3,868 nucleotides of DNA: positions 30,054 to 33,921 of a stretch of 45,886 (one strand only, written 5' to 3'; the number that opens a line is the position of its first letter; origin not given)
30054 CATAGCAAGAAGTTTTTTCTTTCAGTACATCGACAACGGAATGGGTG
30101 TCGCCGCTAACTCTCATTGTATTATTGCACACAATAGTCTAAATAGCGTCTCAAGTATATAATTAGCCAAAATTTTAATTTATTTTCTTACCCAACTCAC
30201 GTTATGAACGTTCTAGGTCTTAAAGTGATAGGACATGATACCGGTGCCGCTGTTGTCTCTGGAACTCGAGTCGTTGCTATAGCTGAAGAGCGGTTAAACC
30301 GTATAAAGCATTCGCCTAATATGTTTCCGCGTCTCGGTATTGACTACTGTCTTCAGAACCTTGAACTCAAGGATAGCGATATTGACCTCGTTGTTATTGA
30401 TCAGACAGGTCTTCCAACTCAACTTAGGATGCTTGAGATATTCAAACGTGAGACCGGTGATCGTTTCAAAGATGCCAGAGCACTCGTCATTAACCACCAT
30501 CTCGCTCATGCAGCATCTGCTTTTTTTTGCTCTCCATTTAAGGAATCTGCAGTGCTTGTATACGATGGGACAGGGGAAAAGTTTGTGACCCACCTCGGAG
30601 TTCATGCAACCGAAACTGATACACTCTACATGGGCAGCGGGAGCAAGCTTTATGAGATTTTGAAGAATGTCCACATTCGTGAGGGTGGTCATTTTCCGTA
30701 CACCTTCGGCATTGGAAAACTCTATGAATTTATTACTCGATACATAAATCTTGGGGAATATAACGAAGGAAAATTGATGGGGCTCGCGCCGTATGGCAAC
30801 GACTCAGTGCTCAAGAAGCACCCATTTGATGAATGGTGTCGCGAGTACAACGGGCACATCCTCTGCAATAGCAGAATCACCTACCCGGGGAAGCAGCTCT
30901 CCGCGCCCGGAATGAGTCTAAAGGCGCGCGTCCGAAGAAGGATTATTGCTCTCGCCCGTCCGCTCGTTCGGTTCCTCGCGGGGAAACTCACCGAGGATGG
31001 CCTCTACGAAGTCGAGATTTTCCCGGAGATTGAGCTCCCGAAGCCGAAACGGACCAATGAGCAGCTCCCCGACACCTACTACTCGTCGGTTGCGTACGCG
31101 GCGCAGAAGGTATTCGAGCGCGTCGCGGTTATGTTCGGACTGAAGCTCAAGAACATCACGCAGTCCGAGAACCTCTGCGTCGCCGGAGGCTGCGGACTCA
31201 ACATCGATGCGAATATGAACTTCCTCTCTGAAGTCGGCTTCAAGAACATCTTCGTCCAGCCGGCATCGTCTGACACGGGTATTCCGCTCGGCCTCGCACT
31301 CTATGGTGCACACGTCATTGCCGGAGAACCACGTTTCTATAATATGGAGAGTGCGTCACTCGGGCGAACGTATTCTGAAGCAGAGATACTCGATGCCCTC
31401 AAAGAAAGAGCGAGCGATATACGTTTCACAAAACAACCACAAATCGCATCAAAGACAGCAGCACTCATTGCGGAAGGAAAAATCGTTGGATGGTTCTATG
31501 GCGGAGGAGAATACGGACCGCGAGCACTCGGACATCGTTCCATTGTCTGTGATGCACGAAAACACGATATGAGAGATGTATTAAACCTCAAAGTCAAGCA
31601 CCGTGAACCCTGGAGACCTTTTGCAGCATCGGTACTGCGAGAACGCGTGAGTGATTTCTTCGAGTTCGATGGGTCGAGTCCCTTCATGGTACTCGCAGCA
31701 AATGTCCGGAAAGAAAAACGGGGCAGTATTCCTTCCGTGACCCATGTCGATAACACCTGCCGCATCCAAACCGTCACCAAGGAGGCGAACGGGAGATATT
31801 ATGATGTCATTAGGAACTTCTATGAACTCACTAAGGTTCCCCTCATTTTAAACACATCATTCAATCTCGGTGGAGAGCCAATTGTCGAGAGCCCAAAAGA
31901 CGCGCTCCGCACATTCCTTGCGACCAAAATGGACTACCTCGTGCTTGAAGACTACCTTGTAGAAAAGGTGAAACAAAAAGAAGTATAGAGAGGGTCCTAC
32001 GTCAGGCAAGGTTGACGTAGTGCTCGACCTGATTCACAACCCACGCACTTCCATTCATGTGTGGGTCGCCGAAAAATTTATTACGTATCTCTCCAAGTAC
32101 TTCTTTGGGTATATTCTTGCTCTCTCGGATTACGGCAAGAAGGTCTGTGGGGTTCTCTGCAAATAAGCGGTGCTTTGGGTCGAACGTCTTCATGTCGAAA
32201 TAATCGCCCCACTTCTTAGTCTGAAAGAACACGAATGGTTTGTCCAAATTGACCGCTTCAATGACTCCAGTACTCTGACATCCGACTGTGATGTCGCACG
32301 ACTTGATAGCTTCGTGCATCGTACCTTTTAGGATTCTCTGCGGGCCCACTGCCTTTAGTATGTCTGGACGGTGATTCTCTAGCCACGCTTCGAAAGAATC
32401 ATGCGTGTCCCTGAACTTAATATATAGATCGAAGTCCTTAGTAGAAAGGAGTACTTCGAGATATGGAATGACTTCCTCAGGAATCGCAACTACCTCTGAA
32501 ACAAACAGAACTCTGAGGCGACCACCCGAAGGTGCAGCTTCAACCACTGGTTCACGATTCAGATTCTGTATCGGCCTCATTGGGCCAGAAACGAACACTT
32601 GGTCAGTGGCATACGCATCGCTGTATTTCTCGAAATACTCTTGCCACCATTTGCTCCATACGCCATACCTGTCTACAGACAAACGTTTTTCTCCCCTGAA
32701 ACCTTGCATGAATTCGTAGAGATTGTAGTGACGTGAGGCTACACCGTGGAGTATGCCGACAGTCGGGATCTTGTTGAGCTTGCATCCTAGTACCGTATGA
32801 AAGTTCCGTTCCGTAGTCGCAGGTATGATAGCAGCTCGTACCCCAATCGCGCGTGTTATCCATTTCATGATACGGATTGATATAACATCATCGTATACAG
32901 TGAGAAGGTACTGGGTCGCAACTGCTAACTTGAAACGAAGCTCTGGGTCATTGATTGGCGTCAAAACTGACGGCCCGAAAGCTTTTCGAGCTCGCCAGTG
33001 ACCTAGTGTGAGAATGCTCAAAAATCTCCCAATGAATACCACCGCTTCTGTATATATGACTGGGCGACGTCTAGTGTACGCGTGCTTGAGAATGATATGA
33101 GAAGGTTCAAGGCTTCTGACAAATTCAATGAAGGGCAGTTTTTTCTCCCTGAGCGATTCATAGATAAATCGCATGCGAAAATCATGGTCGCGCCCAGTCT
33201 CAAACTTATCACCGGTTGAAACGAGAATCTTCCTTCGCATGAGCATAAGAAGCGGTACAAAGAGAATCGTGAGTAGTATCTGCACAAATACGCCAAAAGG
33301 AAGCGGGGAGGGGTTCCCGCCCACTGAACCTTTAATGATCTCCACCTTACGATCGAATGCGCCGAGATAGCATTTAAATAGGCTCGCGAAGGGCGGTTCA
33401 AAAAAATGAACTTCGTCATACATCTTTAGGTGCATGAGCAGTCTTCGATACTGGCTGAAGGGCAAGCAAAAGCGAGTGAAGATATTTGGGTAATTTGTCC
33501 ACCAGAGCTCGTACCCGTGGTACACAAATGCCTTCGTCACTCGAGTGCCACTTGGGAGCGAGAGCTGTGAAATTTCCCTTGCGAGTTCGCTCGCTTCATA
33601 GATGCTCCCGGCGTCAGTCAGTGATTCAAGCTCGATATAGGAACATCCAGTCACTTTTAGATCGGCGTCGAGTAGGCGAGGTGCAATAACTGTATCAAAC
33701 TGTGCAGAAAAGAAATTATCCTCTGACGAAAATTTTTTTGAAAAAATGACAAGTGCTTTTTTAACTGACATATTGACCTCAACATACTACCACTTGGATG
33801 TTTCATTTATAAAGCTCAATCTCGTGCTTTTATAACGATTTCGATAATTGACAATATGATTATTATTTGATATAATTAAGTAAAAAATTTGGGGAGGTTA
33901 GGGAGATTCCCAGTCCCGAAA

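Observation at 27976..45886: AT-richer glycan island with an unassignable CMP-sugar pathway and heavy tailoring capacity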

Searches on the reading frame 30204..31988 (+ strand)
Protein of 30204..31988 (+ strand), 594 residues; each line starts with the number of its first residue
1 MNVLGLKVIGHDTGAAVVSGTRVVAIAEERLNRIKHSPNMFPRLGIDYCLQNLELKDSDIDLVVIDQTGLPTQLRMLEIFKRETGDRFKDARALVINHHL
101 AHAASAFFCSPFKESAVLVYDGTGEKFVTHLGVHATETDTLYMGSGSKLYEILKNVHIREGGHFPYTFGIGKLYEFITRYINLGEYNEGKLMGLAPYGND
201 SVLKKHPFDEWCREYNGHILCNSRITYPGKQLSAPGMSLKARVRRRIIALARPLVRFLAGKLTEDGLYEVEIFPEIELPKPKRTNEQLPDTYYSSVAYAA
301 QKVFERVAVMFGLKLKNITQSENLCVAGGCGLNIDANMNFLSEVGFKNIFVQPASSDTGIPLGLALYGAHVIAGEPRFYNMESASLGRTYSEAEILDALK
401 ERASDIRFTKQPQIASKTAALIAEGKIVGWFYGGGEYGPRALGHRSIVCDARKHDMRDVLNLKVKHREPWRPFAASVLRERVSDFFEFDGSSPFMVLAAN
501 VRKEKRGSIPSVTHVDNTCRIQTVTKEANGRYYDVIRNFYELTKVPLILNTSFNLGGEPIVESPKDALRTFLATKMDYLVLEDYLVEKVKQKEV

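Call 5: search_protein_families(library=pfam, proteins=[window:30204-31988:+], max_evalue=0.01)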
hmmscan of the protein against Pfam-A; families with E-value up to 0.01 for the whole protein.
window:30204-31988:+ (594 aa): 2 families
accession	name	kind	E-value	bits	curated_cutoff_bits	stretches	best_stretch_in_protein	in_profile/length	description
PF16861.10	Carbam_trans_C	-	1.1e-67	227.3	27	1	419-588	1-170/170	Carbamoyltransferase C-terminus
PF02543.21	Carbam_trans_N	-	7.2e-38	131.3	24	3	294-365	274-345/346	Carbamoyltransferase N-terminus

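Call 6: search_protein_families(library=ncbifam, proteins=[window:30204-31988:+], max_evalue=0.01)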
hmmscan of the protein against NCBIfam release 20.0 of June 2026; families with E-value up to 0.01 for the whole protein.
window:30204-31988:+ (594 aa): 2 families
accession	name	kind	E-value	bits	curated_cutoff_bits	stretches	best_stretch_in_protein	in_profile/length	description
NF041651.1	nodul_NodU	equivalog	5.6e-43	147.6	1000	1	313-558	293-527/556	nodulation protein NodU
TIGR00143.1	hypF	equivalog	0.00077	17.7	466.1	0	91-125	467-503/741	carbamoyltransferase HypF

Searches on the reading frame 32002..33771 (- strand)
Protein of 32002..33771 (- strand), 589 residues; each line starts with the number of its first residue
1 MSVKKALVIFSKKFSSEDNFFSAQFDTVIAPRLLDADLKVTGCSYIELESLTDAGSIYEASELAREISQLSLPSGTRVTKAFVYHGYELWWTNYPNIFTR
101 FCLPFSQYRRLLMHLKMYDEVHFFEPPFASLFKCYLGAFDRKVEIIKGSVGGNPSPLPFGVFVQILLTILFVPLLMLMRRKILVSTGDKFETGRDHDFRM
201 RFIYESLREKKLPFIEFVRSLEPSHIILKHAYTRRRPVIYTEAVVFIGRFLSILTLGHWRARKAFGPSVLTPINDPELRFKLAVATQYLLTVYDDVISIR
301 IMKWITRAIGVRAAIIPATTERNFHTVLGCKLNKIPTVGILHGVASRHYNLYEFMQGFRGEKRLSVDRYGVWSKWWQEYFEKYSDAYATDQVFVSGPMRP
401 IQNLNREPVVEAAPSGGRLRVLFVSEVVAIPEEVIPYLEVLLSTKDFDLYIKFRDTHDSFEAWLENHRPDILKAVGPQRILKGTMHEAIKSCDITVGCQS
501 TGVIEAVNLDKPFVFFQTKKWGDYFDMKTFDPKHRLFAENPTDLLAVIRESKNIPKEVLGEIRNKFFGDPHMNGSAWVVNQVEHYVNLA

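Call 5: search_protein_families(library=pfam, proteins=[window:32002-33771:-], max_evalue=0.01)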
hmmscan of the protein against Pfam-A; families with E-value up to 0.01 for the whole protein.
window:32002-33771:- (589 aa): 0 families

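Call 6: search_protein_families(library=ncbifam, proteins=[window:32002-33771:-], max_evalue=0.01)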
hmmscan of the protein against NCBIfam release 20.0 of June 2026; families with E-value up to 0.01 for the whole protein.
window:32002-33771:- (589 aa): 1 family
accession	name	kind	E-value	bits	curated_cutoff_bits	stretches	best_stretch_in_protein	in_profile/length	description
NF046086.1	BFO_1060_trans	domain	0.0001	21.5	200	0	350-398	89-136/365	BFO_1060 family glycosyltransferase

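Call 21: search_solved_structures(query=window:32002-33771:-, max_evalue=1)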
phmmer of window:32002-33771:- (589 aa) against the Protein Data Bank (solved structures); distinct sequences matched with E-value up to 1: 0.

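Call 28: find_homologous_proteins(query=window:32002-33771:-)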
Query window:32002-33771:- (589 aa): 342 proteins with E <= 0.001 among 8000 candidates; the best 120 are listed.
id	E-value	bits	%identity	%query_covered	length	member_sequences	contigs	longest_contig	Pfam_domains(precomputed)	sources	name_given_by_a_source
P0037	0.0e+0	1105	100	81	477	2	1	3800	-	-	-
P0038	2.9e-240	817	61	99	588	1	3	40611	-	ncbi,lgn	-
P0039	1.2e-232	792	58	99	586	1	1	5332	-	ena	-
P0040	6.6e-229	780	57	99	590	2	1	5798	-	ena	-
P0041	2.0e-228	778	58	99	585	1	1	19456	-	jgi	jgi:hypothetical protein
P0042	2.7e-227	774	57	99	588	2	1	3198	-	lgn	-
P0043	1.5e-224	765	55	99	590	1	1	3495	-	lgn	-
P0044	1.1e-222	759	56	99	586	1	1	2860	-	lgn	-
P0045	8.6e-221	753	56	99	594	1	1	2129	-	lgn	-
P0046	8.3e-220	750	57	98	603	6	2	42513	-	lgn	-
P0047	1.3e-215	736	54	99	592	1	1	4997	-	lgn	-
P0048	6.1e-213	727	54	99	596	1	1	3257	-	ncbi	-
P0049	3.8e-210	718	54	99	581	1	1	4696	-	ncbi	-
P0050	2.0e-208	712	53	99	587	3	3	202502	-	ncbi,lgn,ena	ncbi:MAG: hypothetical protein AAB513_00280 [Patescibacteria group bacterium]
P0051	5.5e-207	707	52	99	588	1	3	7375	-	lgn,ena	-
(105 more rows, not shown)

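Call 38: predict_structure(alignment_id=A2)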
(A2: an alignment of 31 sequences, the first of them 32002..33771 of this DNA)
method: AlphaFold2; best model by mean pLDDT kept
length: 589 residues; sequences in the alignment: 31
mean_pLDDT: 87.6   pTM: 0.86
mean pLDDT of the five models: 87.6, 86.2, 85.1, 85.0, 84.8
residues with pLDDT >= 90: 364; 70-90: 177; 50-70: 30; < 50: 18
segments of 3 or more residues with pLDDT < 50: 150-156, 405-412
pLDDT, mean of each block of 10 residues (from residue 1): 86 74 86 85 88 90 94 92 94 92 95 96 93 96 79 53 90 93 83 69 92 89 75 83 91 93 91 93 95 95 96 95 93 97 87 85 93 94 93 92 53 64 82 91 94 83 90 92 88 89 88 89 69 85 94 90 89 93 93
secondary structure, 60 per line:
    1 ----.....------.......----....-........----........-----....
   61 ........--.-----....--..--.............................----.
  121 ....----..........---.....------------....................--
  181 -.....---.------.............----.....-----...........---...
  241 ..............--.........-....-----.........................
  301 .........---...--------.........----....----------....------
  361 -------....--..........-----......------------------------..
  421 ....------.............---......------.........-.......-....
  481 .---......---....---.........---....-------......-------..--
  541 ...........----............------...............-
elements in order: E5-9 H16-22 E27-30 H32-39 E44-47 H48-51 H57-68 H89-115 E120-124 H129-138 E142-146 H159-178 E182-186 H198-209 E214-218 H224-234 E238-240 H241-254 H257-265 H267-270 H276-309 E313-315 H324-332 E337-340 H351-354 E368-371 H374-383 E392-394 E419-424 H431-443 E447-452 H459-467 H469-475 H485-490 E494-497 H501-509 E513-516 H524-529 H541-551 H556-567 H574-588

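Call 43: fold_search(model_id=the predicted structure, library=pdb)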
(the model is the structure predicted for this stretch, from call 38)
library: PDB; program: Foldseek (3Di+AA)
matches with E <= 10: 1386; with E <= 0.001: 227
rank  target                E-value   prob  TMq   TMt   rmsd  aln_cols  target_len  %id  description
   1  6tvp_A                2.0e-09  1.00  0.31  0.43  10.7       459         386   12  Structure of Mycobacterium smegmatis alpha-maltose-1-phosphate synthase GlgM (released 2020-04-22)
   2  5zlr_A                2.6e-09  1.00  0.40  0.59  11.1       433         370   12  Structure of NeuC (released 2018-05-16)
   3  6tvp_B                4.8e-09  1.00  0.31  0.43  10.7       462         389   11  Structure of Mycobacterium smegmatis alpha-maltose-1-phosphate synthase GlgM (released 2020-04-22)
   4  5xvs_A                5.6e-09  1.00  0.39  0.59  10.8       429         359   12  Crystal structure of UDP-GlcNAc 2-epimerase NeuC complexed with UDP (released 2018-04-11)
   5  5xvs_B                6.2e-09  1.00  0.36  0.53  12.6       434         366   12  Crystal structure of UDP-GlcNAc 2-epimerase NeuC complexed with UDP (released 2018-04-11)
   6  3ot5_D                9.6e-09  1.00  0.36  0.52   7.7       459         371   11  2.2 Angstrom Resolution Crystal Structure of putative UDP-N-acetylglucosamine 2-epimerase from Listeria monocytogenes (released 2010-09-22)
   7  7mi0                  1.3e-08  1.00  0.37  0.53   8.6       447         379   12  Crystal Structure of Glycosyltransferase from Rickettsia africae ESF-5 (released 2021-04-28)
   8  3ot5_A                1.8e-08  1.00  0.38  0.55   8.5       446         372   12  2.2 Angstrom Resolution Crystal Structure of putative UDP-N-acetylglucosamine 2-epimerase from Listeria monocytogenes (released 2010-09-22)
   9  5enz_A                2.4e-08  1.00  0.39  0.57   7.2       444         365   14  S. aureus MnaA-UDP co-structure (released 2016-04-27)
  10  1o6c_B                2.6e-08  1.00  0.38  0.54   9.2       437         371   11  Crystal structure of UDP-N-acetylglucosamine 2-epimerase (released 2003-11-25)
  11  5enz_B                2.7e-08  1.00  0.38  0.55   7.6       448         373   12  S. aureus MnaA-UDP co-structure (released 2016-04-27)
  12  3ot5_B                3.2e-08  1.00  0.37  0.52   7.8       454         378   11  2.2 Angstrom Resolution Crystal Structure of putative UDP-N-acetylglucosamine 2-epimerase from Listeria monocytogenes (released 2010-09-22)
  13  3ot5_C                3.2e-08  1.00  0.36  0.51   7.4       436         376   12  2.2 Angstrom Resolution Crystal Structure of putative UDP-N-acetylglucosamine 2-epimerase from Listeria monocytogenes (released 2010-09-22)
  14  1v4v_A                4.4e-08  1.00  0.35  0.49   9.7       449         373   12  Crystal Structure Of UDP-N-Acetylglucosamine 2-Epimerase From Thermus Thermophilus HB8 (released 2003-12-02)
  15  8vrf_B                4.9e-08  1.00  0.32  0.39  10.5       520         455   11  Sucrose-phosphate synthase-like protein from Leishmania major (released 2025-08-13)
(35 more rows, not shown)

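Call 58: search_protein_families(library=pfam, proteins=[window:32002-33771:-], max_evalue=10)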
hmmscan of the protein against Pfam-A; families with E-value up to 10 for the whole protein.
window:32002-33771:- (589 aa): 0 families
